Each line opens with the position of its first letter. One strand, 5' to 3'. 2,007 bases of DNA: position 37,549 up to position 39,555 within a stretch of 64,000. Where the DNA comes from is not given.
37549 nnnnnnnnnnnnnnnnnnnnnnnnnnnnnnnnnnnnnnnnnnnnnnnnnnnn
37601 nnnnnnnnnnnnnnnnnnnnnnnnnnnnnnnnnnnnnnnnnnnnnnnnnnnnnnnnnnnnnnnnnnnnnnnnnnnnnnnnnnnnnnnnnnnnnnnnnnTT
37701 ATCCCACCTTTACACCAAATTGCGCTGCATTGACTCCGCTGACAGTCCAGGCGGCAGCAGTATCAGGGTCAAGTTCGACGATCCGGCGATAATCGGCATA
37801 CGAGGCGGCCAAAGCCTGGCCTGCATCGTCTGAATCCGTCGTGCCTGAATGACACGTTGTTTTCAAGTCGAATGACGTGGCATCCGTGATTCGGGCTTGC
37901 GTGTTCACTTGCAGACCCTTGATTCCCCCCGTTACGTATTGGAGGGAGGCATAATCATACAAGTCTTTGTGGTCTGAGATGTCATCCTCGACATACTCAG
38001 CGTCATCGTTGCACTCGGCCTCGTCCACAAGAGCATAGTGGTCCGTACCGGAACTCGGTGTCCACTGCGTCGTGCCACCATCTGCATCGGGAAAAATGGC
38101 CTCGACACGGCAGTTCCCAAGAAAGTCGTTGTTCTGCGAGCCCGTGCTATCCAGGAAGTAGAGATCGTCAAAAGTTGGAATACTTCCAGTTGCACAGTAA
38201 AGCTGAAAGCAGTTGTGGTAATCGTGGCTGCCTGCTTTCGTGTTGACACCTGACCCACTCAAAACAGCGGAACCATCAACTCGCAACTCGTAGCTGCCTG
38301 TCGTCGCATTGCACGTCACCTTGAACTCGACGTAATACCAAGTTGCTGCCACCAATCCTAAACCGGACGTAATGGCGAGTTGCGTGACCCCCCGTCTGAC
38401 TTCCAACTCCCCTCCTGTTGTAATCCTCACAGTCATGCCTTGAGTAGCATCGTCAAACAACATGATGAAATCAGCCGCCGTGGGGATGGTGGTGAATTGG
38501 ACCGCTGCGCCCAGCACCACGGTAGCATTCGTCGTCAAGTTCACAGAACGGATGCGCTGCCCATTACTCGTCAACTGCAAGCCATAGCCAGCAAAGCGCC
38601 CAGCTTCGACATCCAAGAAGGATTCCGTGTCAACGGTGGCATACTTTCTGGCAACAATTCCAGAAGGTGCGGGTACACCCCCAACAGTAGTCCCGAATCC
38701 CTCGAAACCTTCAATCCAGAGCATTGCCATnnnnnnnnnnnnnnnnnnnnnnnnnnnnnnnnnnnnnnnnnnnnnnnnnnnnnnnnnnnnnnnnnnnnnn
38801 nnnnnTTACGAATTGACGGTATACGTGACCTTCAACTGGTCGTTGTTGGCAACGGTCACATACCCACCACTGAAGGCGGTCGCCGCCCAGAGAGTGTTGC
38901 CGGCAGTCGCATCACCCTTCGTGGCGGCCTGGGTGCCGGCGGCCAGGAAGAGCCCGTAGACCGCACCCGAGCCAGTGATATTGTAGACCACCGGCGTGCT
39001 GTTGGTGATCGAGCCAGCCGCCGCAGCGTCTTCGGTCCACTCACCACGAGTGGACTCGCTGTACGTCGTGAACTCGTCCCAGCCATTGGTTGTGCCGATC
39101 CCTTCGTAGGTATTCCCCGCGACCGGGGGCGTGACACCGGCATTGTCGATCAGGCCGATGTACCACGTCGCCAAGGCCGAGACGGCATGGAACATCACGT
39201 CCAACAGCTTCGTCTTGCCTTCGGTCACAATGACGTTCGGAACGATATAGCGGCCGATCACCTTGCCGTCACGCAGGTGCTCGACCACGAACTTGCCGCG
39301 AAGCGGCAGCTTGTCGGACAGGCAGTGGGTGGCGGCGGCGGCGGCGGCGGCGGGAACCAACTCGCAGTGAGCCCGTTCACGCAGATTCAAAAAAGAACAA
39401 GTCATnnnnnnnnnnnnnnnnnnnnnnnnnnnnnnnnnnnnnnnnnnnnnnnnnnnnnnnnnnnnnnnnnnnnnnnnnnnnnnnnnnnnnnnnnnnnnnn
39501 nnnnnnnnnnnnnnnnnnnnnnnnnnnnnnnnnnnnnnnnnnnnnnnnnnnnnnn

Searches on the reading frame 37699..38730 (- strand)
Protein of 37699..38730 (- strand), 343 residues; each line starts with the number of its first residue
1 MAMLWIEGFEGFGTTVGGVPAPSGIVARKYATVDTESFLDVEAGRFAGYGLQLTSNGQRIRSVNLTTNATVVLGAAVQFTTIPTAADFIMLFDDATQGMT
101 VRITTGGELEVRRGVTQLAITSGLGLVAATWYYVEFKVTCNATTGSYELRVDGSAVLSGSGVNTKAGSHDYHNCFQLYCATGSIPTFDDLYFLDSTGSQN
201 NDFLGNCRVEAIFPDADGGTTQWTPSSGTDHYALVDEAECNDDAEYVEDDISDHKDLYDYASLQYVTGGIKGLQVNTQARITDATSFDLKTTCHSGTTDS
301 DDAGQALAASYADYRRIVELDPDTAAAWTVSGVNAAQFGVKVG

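Call 54: search_protein_families(library=phrogs, proteins=[window:37699-38730:-], max_evalue=0.01)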
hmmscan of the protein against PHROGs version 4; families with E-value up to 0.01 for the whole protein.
window:37699-38730:- (343 aa): 1 family
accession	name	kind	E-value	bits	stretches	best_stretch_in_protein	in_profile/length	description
phrog_2448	-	unknown function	4.3e-43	148.8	1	3-342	2-333/335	-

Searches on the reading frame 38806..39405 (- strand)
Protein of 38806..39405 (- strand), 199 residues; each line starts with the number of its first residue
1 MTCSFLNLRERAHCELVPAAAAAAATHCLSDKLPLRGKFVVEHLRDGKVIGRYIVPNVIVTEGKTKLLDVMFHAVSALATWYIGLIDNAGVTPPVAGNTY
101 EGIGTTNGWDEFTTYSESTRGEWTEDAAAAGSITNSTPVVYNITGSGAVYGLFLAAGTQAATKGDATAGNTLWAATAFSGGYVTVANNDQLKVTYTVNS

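Call 54: search_protein_families(library=phrogs, proteins=[window:38806-39405:-], max_evalue=0.01)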
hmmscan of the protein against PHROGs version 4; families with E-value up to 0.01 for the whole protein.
window:38806-39405:- (199 aa): 1 family
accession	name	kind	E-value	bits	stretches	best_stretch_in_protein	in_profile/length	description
phrog_8123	-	unknown function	5.4e-10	40.3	1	54-198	48-189/192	-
